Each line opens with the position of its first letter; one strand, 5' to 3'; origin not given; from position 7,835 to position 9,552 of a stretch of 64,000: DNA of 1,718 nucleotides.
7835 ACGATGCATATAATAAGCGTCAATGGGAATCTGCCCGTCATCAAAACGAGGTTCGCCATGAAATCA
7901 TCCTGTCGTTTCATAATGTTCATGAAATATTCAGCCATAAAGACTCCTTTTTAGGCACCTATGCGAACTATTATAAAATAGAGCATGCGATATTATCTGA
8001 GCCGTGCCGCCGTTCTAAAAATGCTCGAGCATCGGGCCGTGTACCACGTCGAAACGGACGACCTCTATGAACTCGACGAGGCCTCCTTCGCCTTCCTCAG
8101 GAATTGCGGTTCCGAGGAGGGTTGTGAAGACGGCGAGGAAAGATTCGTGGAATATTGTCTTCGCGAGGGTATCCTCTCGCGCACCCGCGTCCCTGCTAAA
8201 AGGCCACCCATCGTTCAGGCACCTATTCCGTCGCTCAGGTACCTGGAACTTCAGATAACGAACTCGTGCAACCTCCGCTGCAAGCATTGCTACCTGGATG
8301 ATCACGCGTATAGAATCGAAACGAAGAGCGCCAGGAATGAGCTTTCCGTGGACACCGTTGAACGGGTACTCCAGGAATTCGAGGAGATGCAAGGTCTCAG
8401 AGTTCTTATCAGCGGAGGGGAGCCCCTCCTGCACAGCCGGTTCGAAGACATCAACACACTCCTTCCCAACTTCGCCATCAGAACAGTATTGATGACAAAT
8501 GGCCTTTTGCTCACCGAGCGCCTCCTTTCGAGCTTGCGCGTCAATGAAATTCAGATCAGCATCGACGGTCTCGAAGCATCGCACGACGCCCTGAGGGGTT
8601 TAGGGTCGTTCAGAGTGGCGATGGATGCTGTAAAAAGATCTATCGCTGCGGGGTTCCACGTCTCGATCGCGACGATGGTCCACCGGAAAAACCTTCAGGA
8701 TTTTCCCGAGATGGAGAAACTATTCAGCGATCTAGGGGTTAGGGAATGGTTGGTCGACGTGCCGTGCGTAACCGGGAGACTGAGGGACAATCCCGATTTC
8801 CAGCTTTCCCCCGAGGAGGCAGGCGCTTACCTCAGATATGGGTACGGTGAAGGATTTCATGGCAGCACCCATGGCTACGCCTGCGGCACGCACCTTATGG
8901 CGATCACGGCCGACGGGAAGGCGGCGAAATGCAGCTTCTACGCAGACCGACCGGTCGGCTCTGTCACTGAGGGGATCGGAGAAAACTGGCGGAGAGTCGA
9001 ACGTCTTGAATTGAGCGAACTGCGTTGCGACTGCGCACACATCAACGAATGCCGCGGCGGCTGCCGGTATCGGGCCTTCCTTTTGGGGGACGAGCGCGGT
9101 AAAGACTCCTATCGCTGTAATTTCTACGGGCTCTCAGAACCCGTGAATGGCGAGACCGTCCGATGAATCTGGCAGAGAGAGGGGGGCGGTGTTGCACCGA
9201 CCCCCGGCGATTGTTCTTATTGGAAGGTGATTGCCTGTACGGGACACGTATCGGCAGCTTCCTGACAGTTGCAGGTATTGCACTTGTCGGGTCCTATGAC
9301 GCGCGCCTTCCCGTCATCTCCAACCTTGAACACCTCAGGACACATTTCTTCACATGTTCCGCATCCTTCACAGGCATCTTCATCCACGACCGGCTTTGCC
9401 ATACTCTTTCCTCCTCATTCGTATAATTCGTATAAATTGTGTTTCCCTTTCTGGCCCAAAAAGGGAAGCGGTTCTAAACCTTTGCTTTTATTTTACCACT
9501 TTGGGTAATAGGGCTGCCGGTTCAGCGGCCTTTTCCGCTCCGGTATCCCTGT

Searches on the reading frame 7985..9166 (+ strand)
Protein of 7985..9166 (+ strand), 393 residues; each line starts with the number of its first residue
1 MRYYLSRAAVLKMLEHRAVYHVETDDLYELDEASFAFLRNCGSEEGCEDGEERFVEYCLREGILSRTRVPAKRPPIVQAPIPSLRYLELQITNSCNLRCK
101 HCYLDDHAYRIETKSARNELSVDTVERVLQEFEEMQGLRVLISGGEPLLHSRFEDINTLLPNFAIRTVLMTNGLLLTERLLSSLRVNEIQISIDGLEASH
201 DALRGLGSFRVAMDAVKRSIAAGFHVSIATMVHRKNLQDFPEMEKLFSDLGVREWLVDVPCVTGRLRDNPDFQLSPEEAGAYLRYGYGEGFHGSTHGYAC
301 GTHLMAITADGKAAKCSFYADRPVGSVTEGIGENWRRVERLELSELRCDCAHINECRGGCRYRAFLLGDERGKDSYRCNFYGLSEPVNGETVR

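Call 11: search_protein_families(library=ncbifam, proteins=[window:7985-9166:+], max_evalue=0.01)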
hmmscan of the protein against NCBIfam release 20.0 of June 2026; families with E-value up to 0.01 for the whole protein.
window:7985-9166:+ (393 aa): 82 families (the best 25 are shown)
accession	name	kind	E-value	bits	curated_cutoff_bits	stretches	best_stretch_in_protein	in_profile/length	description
TIGR04545.1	rSAM_ahbD_hemeb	equivalog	3.3e-27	95.8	500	1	90-296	5-211/339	heme b synthase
TIGR04250.1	SCM_rSAM_ScmE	equivalog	3.5e-27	95.3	400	1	85-278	3-198/358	SynChlorMet cassette radical SAM/SPASM protein ScmE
NF050035.1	rSAM_WgK_link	exception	6.8e-27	94.4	650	1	87-268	11-192/367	radical SAM/SPASM peptide maturase WgkB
TIGR04051.1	rSAM_NirJ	equivalog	5.7e-26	91.3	515.45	1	91-258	8-174/354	heme d1 biosynthesis radical SAM protein NirJ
TIGR04133.1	rSAM_w_lipo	hypoth_equivalog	2.7e-25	89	425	1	83-284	22-226/350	TIGR04133 family radical SAM/SPASM protein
TIGR03962.1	mycofact_rSAM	equivalog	3.4e-24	85.7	265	1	87-253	14-179/339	mycofactocin radical SAM maturase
TIGR04054.1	rSAM_NirJ1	equivalog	5.8e-24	84.4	650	1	90-247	41-197/387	putative heme d1 biosynthesis radical SAM protein NirJ1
TIGR04347.1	pseudo_SAM_Halo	equivalog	2e-23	83.3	525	1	90-257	43-209/390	TIGR04347 family pseudo-SAM/SPASM protein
TIGR04546.1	rSAM_ahbC_deAc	equivalog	3.9e-23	81.9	650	1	90-251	44-204/390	12,18-didecarboxysiroheme deacetylase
TIGR04340.1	rSAM_ACGX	hypoth_equivalog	1.2e-22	80.6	400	1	88-247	6-169/341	radical SAM/SPASM domain protein, ACGX system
TIGR04053.2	TIGR04053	equivalog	2.5e-22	79.6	395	1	91-278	14-202/366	TIGR04053 family radical SAM/SPASM domain-containing protein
NF049973.1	radical_Rv1681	equivalog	5.4e-22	78.2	380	1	45-253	33-240/326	Rv1681 family radical SAM protein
TIGR04055.1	rSAM_NirJ2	equivalog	1.5e-20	74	500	1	91-265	6-179/326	putative heme d1 biosynthesis radical SAM protein NirJ2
TIGR04103.1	rSAM_nif11_3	equivalog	2.7e-20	72.4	725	1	85-278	5-196/412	nif11-class peptide radical SAM maturase 3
TIGR04317.1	W_rSAM_matur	equivalog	2.8e-20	72.8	380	1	83-257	2-181/349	tungsten cofactor oxidoreductase radical SAM maturase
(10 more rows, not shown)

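Call 12: search_protein_families(library=pfam, proteins=[window:7985-9166:+], max_evalue=0.01)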
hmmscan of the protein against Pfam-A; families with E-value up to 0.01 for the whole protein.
window:7985-9166:+ (393 aa): 2 families
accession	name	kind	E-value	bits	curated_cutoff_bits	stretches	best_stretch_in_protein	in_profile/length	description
PF04055.27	Radical_SAM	-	5.5e-21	75.9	29.5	1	90-246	2-165/166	Radical SAM superfamily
PF13353.11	Fer4_12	-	0.00014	22.6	22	1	93-195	13-115/137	4Fe-4S single cluster domain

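Call 16: find_encoding_contigs(protein=window:7985-9166:+, flank=6000, max_places=6)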
Protein window:7985-9166:+ (393 aa): 3 contigs read that carry it; 2 places shown.
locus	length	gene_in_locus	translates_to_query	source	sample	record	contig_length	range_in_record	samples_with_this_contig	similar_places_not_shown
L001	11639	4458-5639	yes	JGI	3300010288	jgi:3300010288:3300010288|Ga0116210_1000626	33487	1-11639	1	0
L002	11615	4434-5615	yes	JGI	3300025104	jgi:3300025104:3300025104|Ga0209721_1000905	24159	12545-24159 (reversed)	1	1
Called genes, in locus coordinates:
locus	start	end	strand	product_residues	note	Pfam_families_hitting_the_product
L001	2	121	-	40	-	?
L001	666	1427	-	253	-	PF02775:TPP_enzyme_C, PF12367:PFO_beta_C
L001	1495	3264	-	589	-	PF01558:POR, PF01855:POR_N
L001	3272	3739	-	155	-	PF02915:Rubrerythrin (weak)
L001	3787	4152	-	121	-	-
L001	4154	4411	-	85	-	-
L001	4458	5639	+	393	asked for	PF04055:Radical_SAM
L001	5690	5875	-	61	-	PF12797:Fer4_2 (weak), PF12838:Fer4_7 (faint), PF00037:Fer4 (weak), PF12837:Fer4_6 (weak), PF13237:Fer4_10 (weak), PF13370:Fer4_13, PF13459:Fer4_15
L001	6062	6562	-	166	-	PF02915:Rubrerythrin, PF09537:DUF2383 (faint)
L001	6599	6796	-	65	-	-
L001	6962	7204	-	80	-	-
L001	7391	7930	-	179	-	-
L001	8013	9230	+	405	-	PF00753:Lactamase_B, PF19583:ODP, PF00258:Flavodoxin_1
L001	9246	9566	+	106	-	PF02627:CMD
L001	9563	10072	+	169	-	PF02915:Rubrerythrin, PF21349:RUBY_RBDX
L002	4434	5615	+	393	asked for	PF04055:Radical_SAM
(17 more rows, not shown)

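Call 17: find_homologous_proteins(query=window:7985-9166:+, max_evalue=1e-20)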
Query window:7985-9166:+ (393 aa): 2225 proteins with E <= 1e-20 among 8000 candidates; the best 120 are listed.
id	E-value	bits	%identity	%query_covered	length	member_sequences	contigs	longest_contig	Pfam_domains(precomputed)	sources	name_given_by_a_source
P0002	1.3e-259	879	100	97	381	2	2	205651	PF04055.28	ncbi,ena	-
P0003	6.4e-167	574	62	97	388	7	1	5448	PF04055.28,PF13353.12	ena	-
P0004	3.1e-165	568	61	97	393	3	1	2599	PF04055.28,PF13353.12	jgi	jgi:radical SAM protein with 4Fe4S-binding SPASM domain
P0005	9.5e-165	567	61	97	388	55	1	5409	PF04055.28,PF13353.12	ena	-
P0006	7.2e-163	560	60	97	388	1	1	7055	PF04055.28,PF13353.12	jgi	jgi:radical SAM protein with 4Fe4S-binding SPASM domain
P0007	1.2e-162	560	62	97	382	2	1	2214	PF04055.28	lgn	-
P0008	2.0e-162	559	60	97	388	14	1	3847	PF04055.28,PF13353.12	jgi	-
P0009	2.2e-161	556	60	97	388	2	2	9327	PF04055.28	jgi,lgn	jgi:radical SAM protein with 4Fe4S-binding SPASM domain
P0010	4.0e-161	555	61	97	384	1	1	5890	PF04055.28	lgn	-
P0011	4.7e-161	554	64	94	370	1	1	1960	PF04055.28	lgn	-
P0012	5.6e-161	554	60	97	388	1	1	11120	PF04055.28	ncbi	-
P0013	9.6e-161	553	59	97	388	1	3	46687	PF04055.28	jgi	jgi:radical SAM protein with 4Fe4S-binding SPASM domain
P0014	2.0e-159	549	60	97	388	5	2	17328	PF04055.28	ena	-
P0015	6.3e-159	547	60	97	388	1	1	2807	PF04055.28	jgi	jgi:radical SAM protein with 4Fe4S-binding SPASM domain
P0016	1.3e-158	546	59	97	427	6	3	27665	PF04055.28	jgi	jgi:radical SAM protein with 4Fe4S-binding SPASM domain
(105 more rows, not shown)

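Call 18: find_related_loci(query=window:7985-9166:+, collection=genome_contigs, flank=5000)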
Query window:7985-9166:+ (393 aa) in genome_contigs; peptide patterns used: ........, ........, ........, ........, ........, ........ (x = any residue, [..] = any of these).
141 stretches matched a pattern; 78 encode a relative of the query (tblastn E <= 1e-3); 78 distinct loci.
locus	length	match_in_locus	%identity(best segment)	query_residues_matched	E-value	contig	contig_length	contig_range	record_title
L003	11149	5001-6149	61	1-383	1e-163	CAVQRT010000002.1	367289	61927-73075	MAG: Thermodesulfovibrionales bacterium isolate MFD09779.bin.2.135 genome assembly, contig: contig_12327, whole genome s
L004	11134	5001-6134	58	1-384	4e-160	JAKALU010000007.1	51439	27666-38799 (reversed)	MAG: Nitrospirae bacterium isolate WY5.bin134 NODE_914_length_51439_cov_1.468916, whole genome shotgun sequence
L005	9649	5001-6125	57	1-383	1e-158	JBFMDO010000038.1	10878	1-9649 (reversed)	MAG: Nitrospirota bacterium isolate MAG221 MAG221_38, whole genome shotgun sequence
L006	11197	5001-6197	56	1-388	1e-157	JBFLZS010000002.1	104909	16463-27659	MAG: Nitrospirota bacterium isolate MAG117 MAG117_2, whole genome shotgun sequence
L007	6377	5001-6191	57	1-393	2e-156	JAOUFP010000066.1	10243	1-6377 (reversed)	MAG: Nitrospirota bacterium isolate 4_1_July_SF_Bin47 4_1_July_SF_Bin47_scaffold_3204_c1, whole genome shotgun sequence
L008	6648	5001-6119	56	1-381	2e-155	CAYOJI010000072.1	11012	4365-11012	MAG TPA_asm: uncultured Nitrospiraceae bacterium isolate binchicken_co40_94 genome assembly, contig: NODE_2882_length_11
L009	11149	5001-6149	56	1-391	5e-154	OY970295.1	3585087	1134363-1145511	MAG: Thermodesulfovibrionales bacterium isolate MFD01299.bin.c.3 genome assembly, chromosome: 1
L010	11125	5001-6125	56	1-383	5e-153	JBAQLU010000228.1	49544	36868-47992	MAG: Thermodesulfovibrionales bacterium isolate MFD12052_ilm_asm_bin4 k127_41989, whole genome shotgun sequence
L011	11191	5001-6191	55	1-383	2e-152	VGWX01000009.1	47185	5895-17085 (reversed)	MAG: Nitrospira sp. isolate K_DeepCast_150m_m2_200 K_DeepCast_150m_m2_200_Ga0194126_10001025, whole genome shotgun seque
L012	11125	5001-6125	57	1-383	2e-151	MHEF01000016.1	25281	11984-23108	MAG: Nitrospirae bacterium RBG_13_39_12 RBG_13_scaffold_1268, whole genome shotgun sequence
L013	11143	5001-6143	56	1-389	1e-151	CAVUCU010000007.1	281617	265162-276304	MAG: Nitrospirota bacterium isolate MFD05442.bin.1.86 genome assembly, contig: contig_67861, whole genome shotgun sequen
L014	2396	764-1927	56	1-393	9e-161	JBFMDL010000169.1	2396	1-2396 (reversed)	MAG: Nitrospirota bacterium isolate MAG218 MAG218_169, whole genome shotgun sequence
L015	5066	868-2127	54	1-381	2e-152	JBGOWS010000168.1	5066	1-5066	MAG: Thermodesulfovibrionia bacterium isolate OBJ_0618_130150_87 k141_6475895_length_5066_cov_11.0000, whole genome shot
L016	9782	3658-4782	56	1-383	4e-150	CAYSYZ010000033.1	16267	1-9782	MAG TPA_asm: uncultured Desulfovibrionales bacterium isolate binchicken_co327_82 genome assembly, contig: NODE_1021_leng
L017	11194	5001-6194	54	1-388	8e-150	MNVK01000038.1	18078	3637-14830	MAG: Nitrospirae bacterium CG1_02_44_142 cg1_0.2_scaffold_7234_c, whole genome shotgun sequence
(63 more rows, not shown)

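Call 52: search_solved_structures(query=window:7985-9166:+, max_evalue=0.001)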
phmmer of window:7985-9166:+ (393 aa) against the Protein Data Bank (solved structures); distinct sequences matched with E-value up to 0.001: 8.
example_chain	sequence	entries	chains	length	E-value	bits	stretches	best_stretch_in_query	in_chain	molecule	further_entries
6efn_A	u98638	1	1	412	4e-13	52.6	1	88-246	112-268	Sporulation killing factor maturation protein SkfB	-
7vob_C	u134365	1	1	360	5.9e-10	42.1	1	84-258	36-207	Cytosylglucuronate decarboxylase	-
7voc_C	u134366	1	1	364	6.1e-10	42.1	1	84-258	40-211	Cytosylglucuronate decarboxylase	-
6c8v_A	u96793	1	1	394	2.2e-09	40.3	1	82-253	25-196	Coenzyme PQQ synthesis protein E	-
9gm3_A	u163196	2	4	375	9.4e-07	31.6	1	83-217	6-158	ChlB radical SAM domain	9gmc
1tv7_A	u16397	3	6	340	1.1e-06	31.4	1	84-236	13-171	Molybdenum cofactor biosynthesis protein A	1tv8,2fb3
2fb2_A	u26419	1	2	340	1.4e-06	31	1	84-236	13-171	Molybdenum cofactor biosynthesis protein A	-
5wgg_A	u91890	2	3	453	4.3e-06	29.4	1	84-204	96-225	Radical SAM domain protein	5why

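Call 62: predict_structure(alignment_id=A2)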
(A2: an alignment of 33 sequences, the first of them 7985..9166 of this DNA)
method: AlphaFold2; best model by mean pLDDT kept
length: 393 residues; sequences in the alignment: 33
mean_pLDDT: 83.7   pTM: 0.86
mean pLDDT of the five models: 83.7, 67.1, 59.6, 57.6, 50.5
residues with pLDDT >= 90: 198; 70-90: 128; 50-70: 51; < 50: 16
segments of 3 or more residues with pLDDT < 50: 107-114, 386-393
pLDDT, mean of each block of 10 residues (from residue 1): 94 95 93 96 89 95 93 90 90 74 55 63 97 95 75 94 94 89 94 93 90 96 93 90 94 84 73 82 72 66 85 72 86 89 79 68 70 79 53 33
secondary structure, 60 per line:
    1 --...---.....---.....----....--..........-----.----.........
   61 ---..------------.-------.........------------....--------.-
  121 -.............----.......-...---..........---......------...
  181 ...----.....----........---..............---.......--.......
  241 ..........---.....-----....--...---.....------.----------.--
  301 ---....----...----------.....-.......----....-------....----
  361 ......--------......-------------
elements in order: E3-5 E9-13 E17-21 E26-29 H32-41 H52-60 E86-94 H107-110 H122-134 E139-145 H153-162 E166-171 H178-183 E188-192 H197-204 H208-221 E225-231 H234-250 E254-258 H264-267 H276-280 E304-307 E312-314 H331-337 H353-356 H361-366 H375-380

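Call 64: fold_search(model_id=the predicted structure, library=pdb)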
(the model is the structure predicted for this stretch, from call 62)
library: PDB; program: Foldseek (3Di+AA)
matches with E <= 10: 1367; with E <= 0.001: 98
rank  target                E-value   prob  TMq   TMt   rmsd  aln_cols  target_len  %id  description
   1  6efn                  3.0e-14  1.00  0.56  0.58   6.9       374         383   20  Structure of a RiPP maturase, SkfB (released 2018-10-24)
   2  7vob                  4.9e-12  1.00  0.45  0.53   6.4       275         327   20  The crystal structure of a Radical SAM Enzyme BlsE involved in the Biosynthesis of Blasticidin S (released 2022-05-04)
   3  5v1t_A                1.0e-11  1.00  0.59  0.54   8.1       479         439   16  Crystal structure of Streptococcus suis SuiB bound to precursor peptide SuiA (released 2017-08-30)
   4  4k36_A                2.1e-11  1.00  0.56  0.57   7.8       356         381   19  His6 tagged anSMEcpe with bound AdoMet (released 2013-05-08)
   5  4k37_A                2.2e-11  1.00  0.55  0.59   7.8       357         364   18  Native anSMEcpe with bound AdoMet (released 2013-05-08)
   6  5v1q_B                2.2e-11  1.00  0.60  0.55   9.4       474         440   14  Crystal structure of Streptococcus suis SuiB (released 2017-08-30)
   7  5v1s_B                6.0e-11  1.00  0.57  0.53   9.5       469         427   14  Crystal structure of Streptococcus suis SuiB bound to S-adenosylmethionine (released 2017-08-30)
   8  5v1s_A                6.8e-11  1.00  0.58  0.54   9.6       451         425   16  Crystal structure of Streptococcus suis SuiB bound to S-adenosylmethionine (released 2017-08-30)
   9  5v1q_A                6.8e-11  1.00  0.57  0.53   9.9       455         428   16  Crystal structure of Streptococcus suis SuiB (released 2017-08-30)
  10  4k36_B                1.7e-10  1.00  0.57  0.61   5.2       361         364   18  His6 tagged anSMEcpe with bound AdoMet (released 2013-05-08)
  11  6q2p_B                1.9e-10  1.00  0.49  0.64   4.6       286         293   17  Crystal structure of mouse viperin bound to cytidine triphosphate and S-adenosylhomocysteine (released 2020-01-22)
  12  5vsl_A                2.0e-10  1.00  0.48  0.69   4.7       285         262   17  Crystal structure of viperin with bound [4Fe-4S] cluster and S-adenosylhomocysteine (SAH) (released 2017-06-14)
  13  2fb2_B                2.4e-10  1.00  0.45  0.53   7.2       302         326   18  Structure of the MoaA Arg17/266/268/Ala triple mutant (released 2006-05-09)
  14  6q2p_A                2.7e-10  1.00  0.50  0.65   4.6       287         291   17  Crystal structure of mouse viperin bound to cytidine triphosphate and S-adenosylhomocysteine (released 2020-01-22)
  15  4k39_A                3.2e-10  1.00  0.54  0.58   8.3       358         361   18  Native anSMEcpe with bound AdoMet and Cp18Cys peptide (released 2013-05-08)
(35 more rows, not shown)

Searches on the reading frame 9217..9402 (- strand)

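Call 11: search_protein_families(library=ncbifam, proteins=[window:9217-9402:-], max_evalue=0.01)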
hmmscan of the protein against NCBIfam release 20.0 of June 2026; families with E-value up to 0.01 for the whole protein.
window:9217-9402:- (61 aa): 26 families (the best 25 are shown)
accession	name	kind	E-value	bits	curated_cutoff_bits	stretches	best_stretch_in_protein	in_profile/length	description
NF040864.1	HgcB_ferredoxin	equivalog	1.3e-07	31.3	99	1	6-60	11-63/93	mercury methylation ferredoxin HgcB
TIGR02179.1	PorD_KorD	subfamily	5.3e-07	29.7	60.05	1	2-59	18-73/78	2-oxoacid:acceptor oxidoreductase, delta subunit, pyruvate/2-ketoisovalerate family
NF040684.1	PorD_Arch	equivalog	6.2e-06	26.2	120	1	3-59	26-80/85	pyruvate synthase subunit PorD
NF043039.1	HgcAB_like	equivalog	5.1e-05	23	285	1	5-58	296-349/350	HgcAB-like fusion protein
NF007202.0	PRK09623.1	equivalog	5.5e-05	23.4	166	1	3-60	45-100/105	3-methyl-2-oxobutanoate dehydrogenase subunit delta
NF058577.1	FdxA_fam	equivalog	7e-05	22.9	65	1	8-57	6-52/52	4Fe-4S ferredoxin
NF045874.1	Vhu_polyferre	exception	9.5e-05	21.3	600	1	5-59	192-244/381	F420-non-reducing hydrogenase associated-polyferredoxin VhuB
TIGR01944.1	rnfB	subfamily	0.00012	21.6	68.7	1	5-60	109-162/190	RnfABCDGE type electron transport complex subunit B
TIGR03224.1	benzo_boxA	equivalog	0.00012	21.2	459.2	1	5-58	6-56/411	benzoyl-CoA 2,3-epoxidase subunit BoxA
NF038196.1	ferrodoxin_EFR1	subfamily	0.00014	22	75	1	6-60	181-231/242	EFR1 family ferrodoxin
TIGR02700.1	flavo_MJ0208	hypoth_equivalog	0.00018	20.9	251.35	1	5-59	144-195/234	dihydromethanopterin reductase (acceptor)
NF040770.1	hetero_SS_HdrA2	exception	0.00019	19.7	1100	1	4-60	572-625/777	CoB-CoM heterodisulfide reductase HdrA2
TIGR02494.1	PFLE_PFLC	subfamily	0.00034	20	174.35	1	7-59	46-98/293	glycyl-radical enzyme activating protein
NF007012.0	PRK09476.1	equivalog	0.00065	18.9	269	1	3-21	178-196/254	ferredoxin-type protein NapG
TIGR04270.1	Rama_corrin_act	subfamily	0.0011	17.4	500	1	9-60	478-529/534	methylamine methyltransferase corrinoid protein reductive activase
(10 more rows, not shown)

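Call 12: search_protein_families(library=pfam, proteins=[window:9217-9402:-], max_evalue=0.01)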
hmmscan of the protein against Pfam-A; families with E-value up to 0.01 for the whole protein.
window:9217-9402:- (61 aa): 11 families
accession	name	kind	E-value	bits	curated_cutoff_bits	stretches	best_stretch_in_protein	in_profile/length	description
PF13370.11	Fer4_13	-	2.3e-12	47.8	24.5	1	6-59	1-57/58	4Fe-4S single cluster domain of Ferredoxin I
PF13459.11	Fer4_15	-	2.6e-11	44.5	22.4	1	5-59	2-65/66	4Fe-4S single cluster domain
PF00037.32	Fer4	-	3.6e-07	30.2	21.1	1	4-23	1-20/24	4Fe-4S binding domain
PF13237.11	Fer4_10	-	2.1e-06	28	25.5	1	3-48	1-50/53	4Fe-4S dicluster domain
PF12797.12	Fer4_2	-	1.1e-05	25.5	24.5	1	3-23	2-22/22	4Fe-4S binding domain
PF12838.12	Fer4_7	-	1.3e-05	26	27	2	3-22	30-49/52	4Fe-4S dicluster domain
PF12837.12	Fer4_6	-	2.8e-05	24.3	25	1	3-23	1-21/24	4Fe-4S binding domain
PF13187.11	Fer4_9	-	0.00024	21.5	27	1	10-58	1-52/52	4Fe-4S dicluster domain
PF14697.11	Fer4_21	-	0.00053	20.5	35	1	5-59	2-58/59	4Fe-4S dicluster domain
PF25160.1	LdpA_Fe-S-bd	-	0.0035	17.5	27.6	1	6-22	23-39/49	LdpA Fe-S cluster-binding domain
PF06902.16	Fer4_19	-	0.0059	17.1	24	1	7-55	11-56/64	Divergent 4Fe-4S mono-cluster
